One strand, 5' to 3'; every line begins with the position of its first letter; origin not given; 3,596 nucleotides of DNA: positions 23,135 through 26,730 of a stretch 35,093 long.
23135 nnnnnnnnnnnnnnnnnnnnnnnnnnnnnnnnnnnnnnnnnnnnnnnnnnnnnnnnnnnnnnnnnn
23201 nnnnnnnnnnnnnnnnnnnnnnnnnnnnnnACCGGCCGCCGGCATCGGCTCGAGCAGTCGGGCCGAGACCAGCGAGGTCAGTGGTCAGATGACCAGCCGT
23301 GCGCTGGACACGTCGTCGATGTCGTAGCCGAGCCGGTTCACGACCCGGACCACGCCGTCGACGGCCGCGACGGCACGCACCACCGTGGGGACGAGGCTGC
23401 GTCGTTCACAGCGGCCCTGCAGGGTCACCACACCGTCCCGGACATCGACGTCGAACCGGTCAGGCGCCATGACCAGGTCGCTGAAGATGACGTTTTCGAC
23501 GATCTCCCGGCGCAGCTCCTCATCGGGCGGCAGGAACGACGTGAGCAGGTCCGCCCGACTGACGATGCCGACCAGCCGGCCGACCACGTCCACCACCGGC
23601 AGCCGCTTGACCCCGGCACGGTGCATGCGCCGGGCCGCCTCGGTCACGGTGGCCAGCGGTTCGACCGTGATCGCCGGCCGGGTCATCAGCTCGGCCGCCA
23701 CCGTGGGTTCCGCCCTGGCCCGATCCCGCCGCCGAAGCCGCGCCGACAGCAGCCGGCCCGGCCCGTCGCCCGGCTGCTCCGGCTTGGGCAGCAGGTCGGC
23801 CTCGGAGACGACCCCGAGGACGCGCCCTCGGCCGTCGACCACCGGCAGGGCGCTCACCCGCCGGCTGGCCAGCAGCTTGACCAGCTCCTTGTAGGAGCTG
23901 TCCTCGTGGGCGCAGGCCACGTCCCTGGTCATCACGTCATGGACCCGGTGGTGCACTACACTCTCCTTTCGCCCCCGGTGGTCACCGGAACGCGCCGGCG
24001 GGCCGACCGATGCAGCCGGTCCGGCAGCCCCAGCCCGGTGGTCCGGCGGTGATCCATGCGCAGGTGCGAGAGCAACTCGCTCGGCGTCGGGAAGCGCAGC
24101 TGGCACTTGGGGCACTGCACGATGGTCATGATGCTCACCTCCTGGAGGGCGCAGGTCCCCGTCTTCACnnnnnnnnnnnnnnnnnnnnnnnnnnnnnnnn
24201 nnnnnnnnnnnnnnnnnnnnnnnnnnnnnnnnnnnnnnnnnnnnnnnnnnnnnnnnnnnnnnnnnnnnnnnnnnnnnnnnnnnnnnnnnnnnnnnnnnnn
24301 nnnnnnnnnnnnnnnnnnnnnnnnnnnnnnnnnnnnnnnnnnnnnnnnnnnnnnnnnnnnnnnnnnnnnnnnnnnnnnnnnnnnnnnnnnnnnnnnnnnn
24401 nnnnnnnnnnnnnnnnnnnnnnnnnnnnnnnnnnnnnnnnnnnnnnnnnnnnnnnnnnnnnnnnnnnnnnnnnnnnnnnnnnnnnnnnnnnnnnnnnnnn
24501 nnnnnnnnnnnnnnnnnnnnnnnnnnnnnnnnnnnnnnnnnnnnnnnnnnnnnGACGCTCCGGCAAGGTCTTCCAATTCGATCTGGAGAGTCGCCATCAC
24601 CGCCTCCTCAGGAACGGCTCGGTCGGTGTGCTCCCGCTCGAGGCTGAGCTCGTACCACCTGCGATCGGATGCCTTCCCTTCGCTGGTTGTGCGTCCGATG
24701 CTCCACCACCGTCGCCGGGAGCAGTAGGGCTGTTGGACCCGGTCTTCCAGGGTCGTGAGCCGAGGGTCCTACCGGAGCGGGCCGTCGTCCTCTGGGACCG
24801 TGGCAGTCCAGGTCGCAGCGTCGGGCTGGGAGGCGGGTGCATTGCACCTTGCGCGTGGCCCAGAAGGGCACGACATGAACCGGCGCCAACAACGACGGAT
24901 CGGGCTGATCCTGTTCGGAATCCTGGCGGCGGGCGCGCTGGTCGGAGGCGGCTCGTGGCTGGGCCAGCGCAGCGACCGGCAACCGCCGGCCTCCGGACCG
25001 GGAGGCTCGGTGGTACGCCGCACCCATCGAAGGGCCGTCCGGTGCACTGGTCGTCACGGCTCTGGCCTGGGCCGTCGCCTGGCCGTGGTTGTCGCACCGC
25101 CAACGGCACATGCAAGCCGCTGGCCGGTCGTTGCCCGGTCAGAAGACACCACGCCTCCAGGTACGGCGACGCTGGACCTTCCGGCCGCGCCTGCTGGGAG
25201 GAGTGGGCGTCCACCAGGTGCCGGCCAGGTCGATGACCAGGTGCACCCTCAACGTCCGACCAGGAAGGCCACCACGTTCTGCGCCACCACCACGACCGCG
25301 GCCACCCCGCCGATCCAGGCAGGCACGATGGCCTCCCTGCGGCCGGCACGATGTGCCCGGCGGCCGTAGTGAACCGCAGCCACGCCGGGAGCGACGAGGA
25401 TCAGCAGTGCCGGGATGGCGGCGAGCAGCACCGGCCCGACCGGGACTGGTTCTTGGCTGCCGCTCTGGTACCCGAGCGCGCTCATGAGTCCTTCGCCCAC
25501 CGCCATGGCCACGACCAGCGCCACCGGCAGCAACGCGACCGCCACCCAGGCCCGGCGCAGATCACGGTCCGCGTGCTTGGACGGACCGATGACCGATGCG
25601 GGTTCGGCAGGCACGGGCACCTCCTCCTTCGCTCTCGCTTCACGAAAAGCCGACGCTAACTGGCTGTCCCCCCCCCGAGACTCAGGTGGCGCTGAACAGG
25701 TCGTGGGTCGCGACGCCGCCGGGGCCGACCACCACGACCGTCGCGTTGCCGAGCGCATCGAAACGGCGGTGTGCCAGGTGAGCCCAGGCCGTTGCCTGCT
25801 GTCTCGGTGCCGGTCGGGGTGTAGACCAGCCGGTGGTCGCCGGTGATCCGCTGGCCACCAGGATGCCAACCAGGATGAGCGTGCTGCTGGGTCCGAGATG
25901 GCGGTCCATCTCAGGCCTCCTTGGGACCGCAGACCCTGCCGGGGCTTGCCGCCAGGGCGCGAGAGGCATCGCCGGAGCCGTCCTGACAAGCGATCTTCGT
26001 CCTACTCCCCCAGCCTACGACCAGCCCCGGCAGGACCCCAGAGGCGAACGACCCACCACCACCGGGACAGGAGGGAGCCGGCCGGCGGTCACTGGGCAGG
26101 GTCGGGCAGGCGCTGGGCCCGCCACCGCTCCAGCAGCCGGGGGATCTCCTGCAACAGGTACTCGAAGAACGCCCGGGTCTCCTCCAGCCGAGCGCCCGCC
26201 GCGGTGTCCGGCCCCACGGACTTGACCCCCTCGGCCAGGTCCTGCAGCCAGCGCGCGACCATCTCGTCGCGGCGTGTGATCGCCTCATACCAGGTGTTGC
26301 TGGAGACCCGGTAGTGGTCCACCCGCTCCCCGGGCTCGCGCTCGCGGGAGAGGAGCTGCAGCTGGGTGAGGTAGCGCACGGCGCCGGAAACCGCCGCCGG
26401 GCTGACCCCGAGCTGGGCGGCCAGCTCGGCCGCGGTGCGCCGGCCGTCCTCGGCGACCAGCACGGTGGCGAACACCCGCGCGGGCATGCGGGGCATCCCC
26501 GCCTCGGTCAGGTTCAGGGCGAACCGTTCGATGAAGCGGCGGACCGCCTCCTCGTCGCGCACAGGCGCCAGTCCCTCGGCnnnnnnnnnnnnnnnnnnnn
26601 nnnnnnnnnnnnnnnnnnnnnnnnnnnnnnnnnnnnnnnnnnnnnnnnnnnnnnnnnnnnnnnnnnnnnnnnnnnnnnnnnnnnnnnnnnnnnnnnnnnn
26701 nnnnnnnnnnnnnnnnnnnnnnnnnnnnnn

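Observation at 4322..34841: Recurrent 14-bp palindromic box GGGnC-N4-GnCCC, mostly as pairs 22-24 bp apart, about 70-90 nt upstream of start codons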

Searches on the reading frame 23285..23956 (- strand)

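Call 8: search_protein_families(library=pfam, proteins=[window:23285-23956:-])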
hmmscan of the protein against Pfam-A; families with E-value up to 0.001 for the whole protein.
window:23285-23956:- (223 aa): 2 families
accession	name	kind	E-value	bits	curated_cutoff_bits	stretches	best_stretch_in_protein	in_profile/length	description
PF00571.33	CBS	-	5.2e-31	107.2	24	2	88-139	2-53/57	CBS domain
PF04972.22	BON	-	2.6e-09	37.7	27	1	145-209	2-65/69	BON domain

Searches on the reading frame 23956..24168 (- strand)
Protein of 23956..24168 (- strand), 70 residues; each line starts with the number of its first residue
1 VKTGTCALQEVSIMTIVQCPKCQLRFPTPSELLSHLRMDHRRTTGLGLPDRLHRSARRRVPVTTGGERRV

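Call 8: search_protein_families(library=pfam, proteins=[window:23956-24168:-])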
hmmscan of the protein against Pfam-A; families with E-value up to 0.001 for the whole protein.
window:23956-24168:- (70 aa): 2 families
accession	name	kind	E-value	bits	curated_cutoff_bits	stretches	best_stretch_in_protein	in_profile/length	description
PF00096.32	zf-C2H2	-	1.3e-05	25.8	25.2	1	18-40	2-23/23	Zinc finger, C2H2 type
PF13894.12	zf-C2H2_4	-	0.00014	22.8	27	1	18-40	2-24/24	C2H2-type zinc finger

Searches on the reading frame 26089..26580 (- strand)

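Call 40: search_protein_families(library=pfam, proteins=[window:26089-26580:-], max_evalue=0.01)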
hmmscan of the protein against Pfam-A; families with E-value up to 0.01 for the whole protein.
window:26089-26580:- (163 aa): 9 families
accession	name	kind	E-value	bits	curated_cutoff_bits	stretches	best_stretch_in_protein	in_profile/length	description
PF12802.13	MarR_2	-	2.2e-09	37.8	27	1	28-85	2-58/61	MarR family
PF13404.12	HTH_AsnC-type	-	5.2e-05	23.4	27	1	43-65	13-35/42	AsnC-type helix-turn-helix domain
PF01047.28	MarR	-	5.9e-05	23.3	24.6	1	44-84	14-54/59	MarR family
PF08100.18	Dimerisation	-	0.00068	19.9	25.6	1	40-86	33-79/93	O-methyltransferase dimerisation domain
PF13412.12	HTH_24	-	0.0011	18.9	21.9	1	42-69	12-39/48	Winged helix-turn-helix DNA-binding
PF08279.18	HTH_11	-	0.003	17.8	25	1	41-74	9-42/55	HTH domain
PF09339.16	HTH_IclR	-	0.0033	17.6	22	1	42-80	12-51/52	IclR helix-turn-helix domain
PF12840.13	HTH_20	-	0.0053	17.1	27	0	35-65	8-36/51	Helix-turn-helix domain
PF01978.25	TrmB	-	0.008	16.4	25.6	0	31-87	8-59/68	Sugar-specific transcriptional regulator TrmB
